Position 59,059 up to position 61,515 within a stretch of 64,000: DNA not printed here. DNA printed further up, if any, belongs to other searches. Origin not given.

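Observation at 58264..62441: Orphan ExbB-ExbD motor coupled to a heptaheme cytochrome/5-TM fusion and a signal-less ApbE, fused translationally to argH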

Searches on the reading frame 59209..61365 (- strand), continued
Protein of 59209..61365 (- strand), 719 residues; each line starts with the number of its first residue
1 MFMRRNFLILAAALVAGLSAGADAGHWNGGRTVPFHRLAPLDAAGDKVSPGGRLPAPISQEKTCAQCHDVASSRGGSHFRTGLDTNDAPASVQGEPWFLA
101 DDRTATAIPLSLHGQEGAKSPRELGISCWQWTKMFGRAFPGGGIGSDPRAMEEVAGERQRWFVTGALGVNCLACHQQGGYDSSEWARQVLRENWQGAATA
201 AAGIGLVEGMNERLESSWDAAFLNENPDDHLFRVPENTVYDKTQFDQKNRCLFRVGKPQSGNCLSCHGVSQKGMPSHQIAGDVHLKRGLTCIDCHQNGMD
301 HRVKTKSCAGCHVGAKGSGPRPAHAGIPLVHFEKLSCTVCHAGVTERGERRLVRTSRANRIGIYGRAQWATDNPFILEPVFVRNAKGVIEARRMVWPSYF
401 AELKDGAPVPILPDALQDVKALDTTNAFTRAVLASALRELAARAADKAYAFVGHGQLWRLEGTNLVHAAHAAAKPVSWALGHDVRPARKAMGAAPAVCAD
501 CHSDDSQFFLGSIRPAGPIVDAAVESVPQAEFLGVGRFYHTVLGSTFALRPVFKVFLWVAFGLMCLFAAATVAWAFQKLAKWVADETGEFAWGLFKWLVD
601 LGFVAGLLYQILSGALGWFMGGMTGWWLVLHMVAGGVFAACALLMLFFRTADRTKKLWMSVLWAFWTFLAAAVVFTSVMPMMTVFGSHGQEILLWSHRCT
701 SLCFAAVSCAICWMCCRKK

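Call 19: search_protein_representatives(protein=window:59209-61365:-)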
Query: 719 residues. Proteins with E-value up to 0.001 (for the whole library): 653; up to 1e-10: 474; up to 1e-30: 254. The best 150 are listed.
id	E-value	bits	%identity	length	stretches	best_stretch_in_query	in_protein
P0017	0.0e+00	1078.2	64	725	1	3-719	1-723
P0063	2.2e-297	1004.8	62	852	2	22-434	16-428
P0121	3.7e-204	696.6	58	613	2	5-393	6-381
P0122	6.3e-178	609.8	45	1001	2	5-423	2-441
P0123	6.4e-169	580.1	46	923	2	8-422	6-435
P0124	2.7e-156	538.3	42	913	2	19-425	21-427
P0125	1.2e-132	460.1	39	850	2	10-457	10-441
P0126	2.5e-131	455.8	43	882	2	9-417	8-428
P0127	3.6e-131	455.2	39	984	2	9-413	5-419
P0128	1.9e-123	429.7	38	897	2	10-474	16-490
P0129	6.2e-117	408.2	39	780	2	11-432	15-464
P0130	8.0e-114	397.9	36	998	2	22-420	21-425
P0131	5.4e-113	395.2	38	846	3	10-343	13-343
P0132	1.1e-112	394.2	41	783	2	11-417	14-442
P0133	2.0e-112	393.3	35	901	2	8-416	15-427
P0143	5.2e-101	355.5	37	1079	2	12-458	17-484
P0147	4.1e-97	342.6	37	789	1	20-706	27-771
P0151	3.4e-95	336.3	38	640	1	28-569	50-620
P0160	3.0e-88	313.3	39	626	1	28-566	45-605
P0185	2.0e-81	290.8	31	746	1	9-712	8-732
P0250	5.7e-66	239.7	32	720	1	28-706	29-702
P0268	1.9e-61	224.8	35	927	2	25-550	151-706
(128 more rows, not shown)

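Call 20: find_encoding_contigs(protein=P0147, flank=8000, max_places=2)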
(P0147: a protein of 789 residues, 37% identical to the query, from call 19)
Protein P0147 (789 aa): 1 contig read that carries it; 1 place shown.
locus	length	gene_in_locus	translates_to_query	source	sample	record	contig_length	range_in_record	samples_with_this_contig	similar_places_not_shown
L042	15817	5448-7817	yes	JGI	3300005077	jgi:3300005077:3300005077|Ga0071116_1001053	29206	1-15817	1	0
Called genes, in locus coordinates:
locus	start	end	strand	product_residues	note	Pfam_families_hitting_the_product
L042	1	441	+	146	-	?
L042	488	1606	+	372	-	PF04055:Radical_SAM, PF06969:HemN_C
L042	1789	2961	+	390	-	PF01408:GFO_IDH_MocA, PF22725:GFO_IDH_MocA_C3, PF02894:GFO_IDH_MocA_C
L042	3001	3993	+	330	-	PF01261:AP_endonuc_2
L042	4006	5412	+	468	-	PF01408:GFO_IDH_MocA, PF02894:GFO_IDH_MocA_C, PF22725:GFO_IDH_MocA_C3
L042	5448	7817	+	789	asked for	PF14522:Cytochrome_C7 (faint), PF14537:Cytochrom_c3_2 (weak)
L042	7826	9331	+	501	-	PF07690:MFS_1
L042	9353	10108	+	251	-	PF22633:F5_F8_type_C_2 (weak)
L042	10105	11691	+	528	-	PF13231:PMT_2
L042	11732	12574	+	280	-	PF02424:ApbE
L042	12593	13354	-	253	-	PF00535:Glycos_transf_2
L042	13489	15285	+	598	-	PF00009:GTP_EFTU, PF03144:GTP_EFTU_D2, PF00679:EFG_C, PF06421:LepA_C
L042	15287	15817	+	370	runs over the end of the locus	PF01321:Creatinase_N, PF00557:Peptidase_M24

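Call 21: find_encoding_contigs(protein=P0185, flank=8000, max_places=2)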
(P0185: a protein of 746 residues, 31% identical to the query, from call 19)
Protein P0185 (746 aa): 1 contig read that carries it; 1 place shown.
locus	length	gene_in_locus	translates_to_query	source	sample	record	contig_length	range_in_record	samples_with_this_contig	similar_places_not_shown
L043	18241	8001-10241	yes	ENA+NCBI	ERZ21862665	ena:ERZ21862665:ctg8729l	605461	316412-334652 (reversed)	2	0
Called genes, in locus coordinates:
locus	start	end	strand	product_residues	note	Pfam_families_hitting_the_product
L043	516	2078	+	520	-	PF13650:Asp_protease_2, PF13975:gag-asp_proteas (weak)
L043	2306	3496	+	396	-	PF00154:RecA_N, PF08423:Rad51, PF06745:ATPase (faint), PF27531:MT3502_N (weak), PF21096:RecA_C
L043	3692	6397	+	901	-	PF01411:tRNA-synt_2c, PF07973:tRNA_SAD, PF02272:DHHA1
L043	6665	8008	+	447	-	PF01408:GFO_IDH_MocA, PF02894:GFO_IDH_MocA_C, PF22725:GFO_IDH_MocA_C3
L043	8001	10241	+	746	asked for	PF22113:Mtrc-MtrF_II-IV_dom (faint), PF14522:Cytochrome_C7 (faint), PF14537:Cytochrom_c3_2 (faint)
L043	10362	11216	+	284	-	-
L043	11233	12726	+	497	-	PF02366:PMT (weak), PF13231:PMT_2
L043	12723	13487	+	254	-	PF02424:ApbE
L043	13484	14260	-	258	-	PF00535:Glycos_transf_2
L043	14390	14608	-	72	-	PF00313:CSD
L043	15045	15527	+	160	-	-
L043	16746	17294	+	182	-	PF01258:zf-dskA_traR (weak)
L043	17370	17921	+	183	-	PF01252:Peptidase_A8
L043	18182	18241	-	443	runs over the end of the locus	PF00884:Sulfatase, PF16347:SGSH_C (weak)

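Call 23: search_solved_structures(query=window:59209-61365:-, max_evalue=1, show_alignments=1)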
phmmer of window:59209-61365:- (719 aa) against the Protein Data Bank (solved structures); distinct sequences matched with E-value up to 1: 1.
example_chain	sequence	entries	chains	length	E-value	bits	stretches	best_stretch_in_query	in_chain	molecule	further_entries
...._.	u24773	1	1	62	0.21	12.9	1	255-298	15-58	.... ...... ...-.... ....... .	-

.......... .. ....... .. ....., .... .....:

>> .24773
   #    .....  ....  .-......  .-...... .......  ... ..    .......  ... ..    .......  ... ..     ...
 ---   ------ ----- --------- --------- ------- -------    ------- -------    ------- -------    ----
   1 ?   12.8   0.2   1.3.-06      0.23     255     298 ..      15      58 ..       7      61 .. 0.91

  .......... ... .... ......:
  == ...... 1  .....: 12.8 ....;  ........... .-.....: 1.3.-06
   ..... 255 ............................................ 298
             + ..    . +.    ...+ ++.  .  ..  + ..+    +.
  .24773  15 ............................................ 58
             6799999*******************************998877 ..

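Call 28: find_encoding_contigs(protein=P0122, flank=8000, max_places=2)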
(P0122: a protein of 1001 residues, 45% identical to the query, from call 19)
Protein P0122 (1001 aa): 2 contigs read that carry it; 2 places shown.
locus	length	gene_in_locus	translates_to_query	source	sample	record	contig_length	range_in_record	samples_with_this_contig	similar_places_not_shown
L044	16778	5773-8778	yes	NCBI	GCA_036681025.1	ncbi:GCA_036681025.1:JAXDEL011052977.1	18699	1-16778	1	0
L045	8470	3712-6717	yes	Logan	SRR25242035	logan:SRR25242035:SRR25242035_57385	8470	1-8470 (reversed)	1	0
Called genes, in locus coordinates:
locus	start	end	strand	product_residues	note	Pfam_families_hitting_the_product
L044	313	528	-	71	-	-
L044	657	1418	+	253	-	PF00588:SpoU_methylase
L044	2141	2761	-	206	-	-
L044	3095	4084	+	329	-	PF01207:Dus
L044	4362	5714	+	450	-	PF01408:GFO_IDH_MocA, PF22725:GFO_IDH_MocA_C3, PF02894:GFO_IDH_MocA_C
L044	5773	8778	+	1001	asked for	PF14522:Cytochrome_C7 (faint), PF14537:Cytochrom_c3_2 (faint)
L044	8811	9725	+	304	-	PF02424:ApbE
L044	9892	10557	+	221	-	PF00754:F5_F8_type_C (weak), PF22633:F5_F8_type_C_2 (weak)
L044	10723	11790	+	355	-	PF00596:Aldolase_II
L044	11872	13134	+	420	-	PF06134:RhaA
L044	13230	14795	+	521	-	PF14587:Glyco_hydr_30_2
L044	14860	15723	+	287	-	PF01963:TraB_PrgY_gumN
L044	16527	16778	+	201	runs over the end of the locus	PF13338:AbiEi_4 (weak)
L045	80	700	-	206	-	-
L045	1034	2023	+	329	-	PF01207:Dus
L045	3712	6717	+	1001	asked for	PF14522:Cytochrome_C7 (faint), PF14537:Cytochrom_c3_2 (faint)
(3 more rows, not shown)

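Call 29: find_encoding_contigs(protein=P0151, flank=8000, max_places=2)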
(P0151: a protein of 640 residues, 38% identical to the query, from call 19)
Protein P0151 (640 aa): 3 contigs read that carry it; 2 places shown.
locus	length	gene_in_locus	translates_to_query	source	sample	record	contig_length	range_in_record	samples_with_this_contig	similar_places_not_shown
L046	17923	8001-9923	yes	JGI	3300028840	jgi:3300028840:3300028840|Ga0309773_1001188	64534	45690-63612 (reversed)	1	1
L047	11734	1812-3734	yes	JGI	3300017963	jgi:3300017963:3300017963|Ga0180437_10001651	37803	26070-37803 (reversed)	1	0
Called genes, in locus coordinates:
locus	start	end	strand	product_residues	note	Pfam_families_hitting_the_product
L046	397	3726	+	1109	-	PF08241:Methyltransf_11, PF13649:Methyltransf_25, PF01011:PQQ (faint), PF13360:PQQ_2, PF13570:Beta-prop_ACSF4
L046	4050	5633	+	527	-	PF01408:GFO_IDH_MocA, PF22725:GFO_IDH_MocA_C3, PF02894:GFO_IDH_MocA_C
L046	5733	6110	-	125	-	-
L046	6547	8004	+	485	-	PF10518:TAT_signal (weak), PF01408:GFO_IDH_MocA, PF22725:GFO_IDH_MocA_C3, PF02894:GFO_IDH_MocA_C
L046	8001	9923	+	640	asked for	PF14522:Cytochrome_C7 (faint), PF14537:Cytochrom_c3_2 (faint)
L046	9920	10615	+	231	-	PF01292:Ni_hydr_CYTB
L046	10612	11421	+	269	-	PF22633:F5_F8_type_C_2 (weak)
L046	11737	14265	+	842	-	PF02366:PMT, PF13231:PMT_2, PF02424:ApbE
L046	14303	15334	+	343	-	PF06439:3keto-disac_hyd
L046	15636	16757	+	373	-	PF06439:3keto-disac_hyd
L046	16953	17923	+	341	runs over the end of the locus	PF06283:ThuA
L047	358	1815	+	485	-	PF10518:TAT_signal (weak), PF01408:GFO_IDH_MocA, PF22725:GFO_IDH_MocA_C3, PF02894:GFO_IDH_MocA_C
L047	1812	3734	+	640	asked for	PF14522:Cytochrome_C7 (faint), PF14537:Cytochrom_c3_2 (faint)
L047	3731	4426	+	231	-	PF01292:Ni_hydr_CYTB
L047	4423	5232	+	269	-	PF22633:F5_F8_type_C_2 (weak)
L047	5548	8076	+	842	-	PF02366:PMT, PF13231:PMT_2, PF02424:ApbE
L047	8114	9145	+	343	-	PF06439:3keto-disac_hyd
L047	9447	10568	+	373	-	PF06439:3keto-disac_hyd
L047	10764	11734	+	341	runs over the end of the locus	PF06283:ThuA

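Call 35: predict_structure(alignment_id=A1)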
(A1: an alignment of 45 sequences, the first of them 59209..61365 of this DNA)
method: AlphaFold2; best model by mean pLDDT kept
length: 719 residues; sequences in the alignment: 45
mean_pLDDT: 81.6   pTM: 0.80
mean pLDDT of the five models: 81.6, 81.4, 80.0, 77.6, 73.8
residues with pLDDT >= 90: 232; 70-90: 354; 50-70: 105; < 50: 28
segments of 3 or more residues with pLDDT < 50: 1-3, 19-26, 576-583, 585-588
pLDDT, mean of each block of 10 residues (from residue 1): 59 59 50 87 92 86 89 73 59 83 94 86 88 86 83 68 86 86 90 92 91 81 68 84 93 85 82 82 78 70 67 67 68 78 82 89 64 90 88 96 96 94 90 97 96 98 95 93 69 59 77 94 93 84 78 86 75 47 51 76 88 88 83 89 82 78 90 91 80 91 92 77
secondary structure, 60 per line:
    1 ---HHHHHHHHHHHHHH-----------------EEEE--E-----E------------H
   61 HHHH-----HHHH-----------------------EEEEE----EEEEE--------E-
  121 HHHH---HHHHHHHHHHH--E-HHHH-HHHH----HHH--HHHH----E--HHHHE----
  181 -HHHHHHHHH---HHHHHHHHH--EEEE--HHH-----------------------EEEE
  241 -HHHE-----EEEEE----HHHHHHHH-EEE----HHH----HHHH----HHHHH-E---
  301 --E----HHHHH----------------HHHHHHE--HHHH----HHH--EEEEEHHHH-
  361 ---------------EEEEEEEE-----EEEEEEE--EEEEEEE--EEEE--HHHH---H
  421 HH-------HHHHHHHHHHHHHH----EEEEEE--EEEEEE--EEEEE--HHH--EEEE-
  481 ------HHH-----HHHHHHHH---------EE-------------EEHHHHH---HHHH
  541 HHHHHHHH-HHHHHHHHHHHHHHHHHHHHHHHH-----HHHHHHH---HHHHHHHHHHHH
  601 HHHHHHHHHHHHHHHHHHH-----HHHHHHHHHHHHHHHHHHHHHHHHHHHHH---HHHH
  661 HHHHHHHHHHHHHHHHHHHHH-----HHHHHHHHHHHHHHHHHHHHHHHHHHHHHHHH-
elements in order (helices of 4 or more, strands of 3 or more residues): H4-17 E35-38 H60-64 H70-73 E97-101 E106-110 H121-124 H128-138 H143-146 H148-151 H161-164 H172-175 H182-190 H194-202 E205-208 E237-240 E251-255 H260-267 E269-271 H283-286 H291-295 H308-312 H329-334 H338-341 E351-355 H356-359 E376-383 E389-395 E398-404 E407-410 H413-416 H430-443 E448-453 E456-461 E464-468 E476-479 H495-502 H529-533 H537-548 H550-573 H579-585 H589-619 H625-653 H657-681 H687-718
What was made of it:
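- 59761..61359 (-): Cytochrome, N-terminal part. It comprises a signal peptide and a periplasmic heptaheme c domain (about residues 1-535) with 7 CxxCH motifs and 7 invariant distal histidines. AF2 pLDDT 81.6 and pTM 0.80 (call 35).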

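Call 43: fold_search(model_id=the predicted structure, library=pdb)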
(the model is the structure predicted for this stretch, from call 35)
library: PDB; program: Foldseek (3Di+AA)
matches with E <= 10: 99; with E <= 0.001: 0
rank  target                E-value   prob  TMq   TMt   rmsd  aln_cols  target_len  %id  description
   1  6nir_B                9.2e-01  0.03  0.04  0.13  17.5       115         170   10  Crystal structure of a GII.4 norovirus HOV protease (released 2019-01-23)
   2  8u1v_C                9.7e-01  0.03  0.04  0.12  13.7       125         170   10  Structure of Norovirus (Hu/GII.4/Sydney/NSW0514/2012/AU) protease in the ligand-free state (released 2024-01-31)
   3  4f7g_B                1.3e+00  0.35  0.15  0.44   6.6       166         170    8  Crystal structure of talin autoinhibition complex (released 2012-07-04)
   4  2fyr                  1.8e+00  0.03  0.04  0.13  14.4       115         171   10  Crystal Structure of Norwalk Virus Protease grown in the presence of AEBSF (released 2006-07-25)
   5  9xqs_A                1.8e+00  0.02  0.06  0.05  23.4       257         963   10  Structure of the inner peripheral region in the phage phiKZ baseplate complex (released 2026-02-11)
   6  8oqy_C                2.4e+00  0.04  0.08  0.17  12.1       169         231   15  Structure of apo form of human gamma-secretase PSEN1 APH-1B isoform reconstituted into lipid nanodisc (released 2024-04-24)
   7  9dey_D                2.5e+00  0.02  0.04  0.12  13.7       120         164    9  Human norovirus GII.4 Sydney protease (released 2025-02-19)
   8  5e0g                  2.6e+00  0.02  0.04  0.12  14.3       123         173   10  1.20 A resolution structure of Norovirus 3CL protease in complex with a triazole-based macrocyclic (17-mer) inhibitor (released 2016-05-04)
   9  8eas_a                2.8e+00  0.03  0.08  0.08  19.3       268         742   11  Yeast VO in complex with Vma12-22p (released 2022-11-02)
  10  9d9t                  2.8e+00  0.02  0.04  0.14  13.0       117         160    9  Human norovirus GII.4 Sydney protease R112A mutant in complex with rupintrivir (released 2025-02-19)
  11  1q16_C                2.9e+00  0.09  0.11  0.27  13.6       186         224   15  Crystal structure of Nitrate Reductase A, NarGHI, from Escherichia coli (released 2003-10-07)
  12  2l7n_MODEL_1_A        3.1e+00  0.20  0.14  0.42   7.0       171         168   12  Solution Structure of the R5 Domain of Talin (released 2011-12-14)
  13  7mbz_A                3.1e+00  0.08  0.09  0.22  12.2       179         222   14  Outward facing conformation of the MetNI methionine ABC transporter in complex with lipo-MetQ (released 2021-09-01)
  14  6rjr_A                3.1e+00  0.02  0.05  0.07  17.4       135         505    8  Crystal structure of a Fungal Catalase at 1.9 Angstrom (released 2020-03-11)
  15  6imj_B                3.2e+00  0.03  0.05  0.08  13.1       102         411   10  The crystal structure of Se-AsfvLIG:DNA complex (released 2019-02-27)
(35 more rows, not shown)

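Call 58: find_encoding_contigs(protein=P0123, flank=7000, max_places=1)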
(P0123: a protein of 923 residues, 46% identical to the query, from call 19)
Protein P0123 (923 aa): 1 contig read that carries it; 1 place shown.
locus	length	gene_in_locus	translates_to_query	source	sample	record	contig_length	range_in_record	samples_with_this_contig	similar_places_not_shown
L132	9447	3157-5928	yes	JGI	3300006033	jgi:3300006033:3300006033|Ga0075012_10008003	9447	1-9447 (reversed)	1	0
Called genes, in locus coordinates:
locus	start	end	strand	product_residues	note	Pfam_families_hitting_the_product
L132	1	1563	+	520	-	?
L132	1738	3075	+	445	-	PF01408:GFO_IDH_MocA, PF22725:GFO_IDH_MocA_C3, PF02894:GFO_IDH_MocA_C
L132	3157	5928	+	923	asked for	PF14522:Cytochrome_C7 (faint)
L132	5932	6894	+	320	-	PF02424:ApbE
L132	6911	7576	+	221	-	PF00754:F5_F8_type_C (weak), PF22633:F5_F8_type_C_2 (weak)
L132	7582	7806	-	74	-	-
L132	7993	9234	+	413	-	-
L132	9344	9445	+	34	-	?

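Call 59: find_encoding_contigs(protein=P0125, flank=7000, max_places=1)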
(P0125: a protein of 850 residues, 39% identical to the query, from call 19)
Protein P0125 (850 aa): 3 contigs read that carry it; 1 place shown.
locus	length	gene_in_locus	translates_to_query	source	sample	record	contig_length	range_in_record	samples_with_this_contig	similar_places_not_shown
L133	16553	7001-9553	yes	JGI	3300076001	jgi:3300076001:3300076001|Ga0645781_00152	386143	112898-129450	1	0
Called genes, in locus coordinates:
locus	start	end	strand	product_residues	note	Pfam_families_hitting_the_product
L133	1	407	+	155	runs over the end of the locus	-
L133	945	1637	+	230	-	-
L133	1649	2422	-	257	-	PF08448:PAS_4, PF00165:HTH_AraC, PF12833:HTH_18, PF00165:HTH_AraC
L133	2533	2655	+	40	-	-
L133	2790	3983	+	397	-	PF01408:GFO_IDH_MocA, PF02894:GFO_IDH_MocA_C, PF22725:GFO_IDH_MocA_C3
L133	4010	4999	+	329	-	PF01261:AP_endonuc_2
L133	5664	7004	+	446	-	PF01408:GFO_IDH_MocA, PF22725:GFO_IDH_MocA_C3, PF02894:GFO_IDH_MocA_C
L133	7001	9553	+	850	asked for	PF14522:Cytochrome_C7 (faint), PF14537:Cytochrom_c3_2 (weak)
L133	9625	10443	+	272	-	PF02424:ApbE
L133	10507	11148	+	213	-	PF00754:F5_F8_type_C (weak), PF22633:F5_F8_type_C_2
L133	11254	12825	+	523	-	PF02366:PMT, PF13231:PMT_2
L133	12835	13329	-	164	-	PF01668:SmpB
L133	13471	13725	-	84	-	PF01192:RNA_pol_Rpb6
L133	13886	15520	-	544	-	PF00118:Cpn60_TCP1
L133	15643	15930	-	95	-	PF00166:Cpn10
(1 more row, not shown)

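Call 60: find_encoding_contigs(protein=P0131, flank=7000, max_places=1)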
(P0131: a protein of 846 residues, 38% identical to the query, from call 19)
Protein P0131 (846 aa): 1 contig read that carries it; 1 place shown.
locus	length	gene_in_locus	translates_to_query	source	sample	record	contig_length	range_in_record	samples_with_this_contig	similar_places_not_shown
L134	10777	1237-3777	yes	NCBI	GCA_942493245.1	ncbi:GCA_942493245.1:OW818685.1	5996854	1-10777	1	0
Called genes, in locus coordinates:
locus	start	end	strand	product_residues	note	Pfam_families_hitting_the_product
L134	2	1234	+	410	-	?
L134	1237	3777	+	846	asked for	PF14522:Cytochrome_C7 (faint), PF14537:Cytochrom_c3_2 (faint), PF22113:Mtrc-MtrF_II-IV_dom (faint)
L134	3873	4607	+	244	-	PF01292:Ni_hydr_CYTB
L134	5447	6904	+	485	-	PF01408:GFO_IDH_MocA, PF19051:GFO_IDH_MocA_C2, PF22725:GFO_IDH_MocA_C3 (faint)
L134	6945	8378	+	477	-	PF01408:GFO_IDH_MocA, PF19051:GFO_IDH_MocA_C2 (weak), PF22725:GFO_IDH_MocA_C3 (faint)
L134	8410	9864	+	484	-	PF01261:AP_endonuc_2, PF06439:3keto-disac_hyd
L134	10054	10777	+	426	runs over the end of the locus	PF07690:MFS_1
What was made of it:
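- One-TM family members are followed by a separate Ni_hydr_CYTB gene (L046, L047, L134; calls 29, 60). The most conserved neighbour across distant lineages is a periplasmic Tat-exported dehydrogenase, often alongside 3-keto-sugar pathway genes (AP_endonuc_2, 3keto-disac_hyd, ThuA; calls 20, 29, 59, 60).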
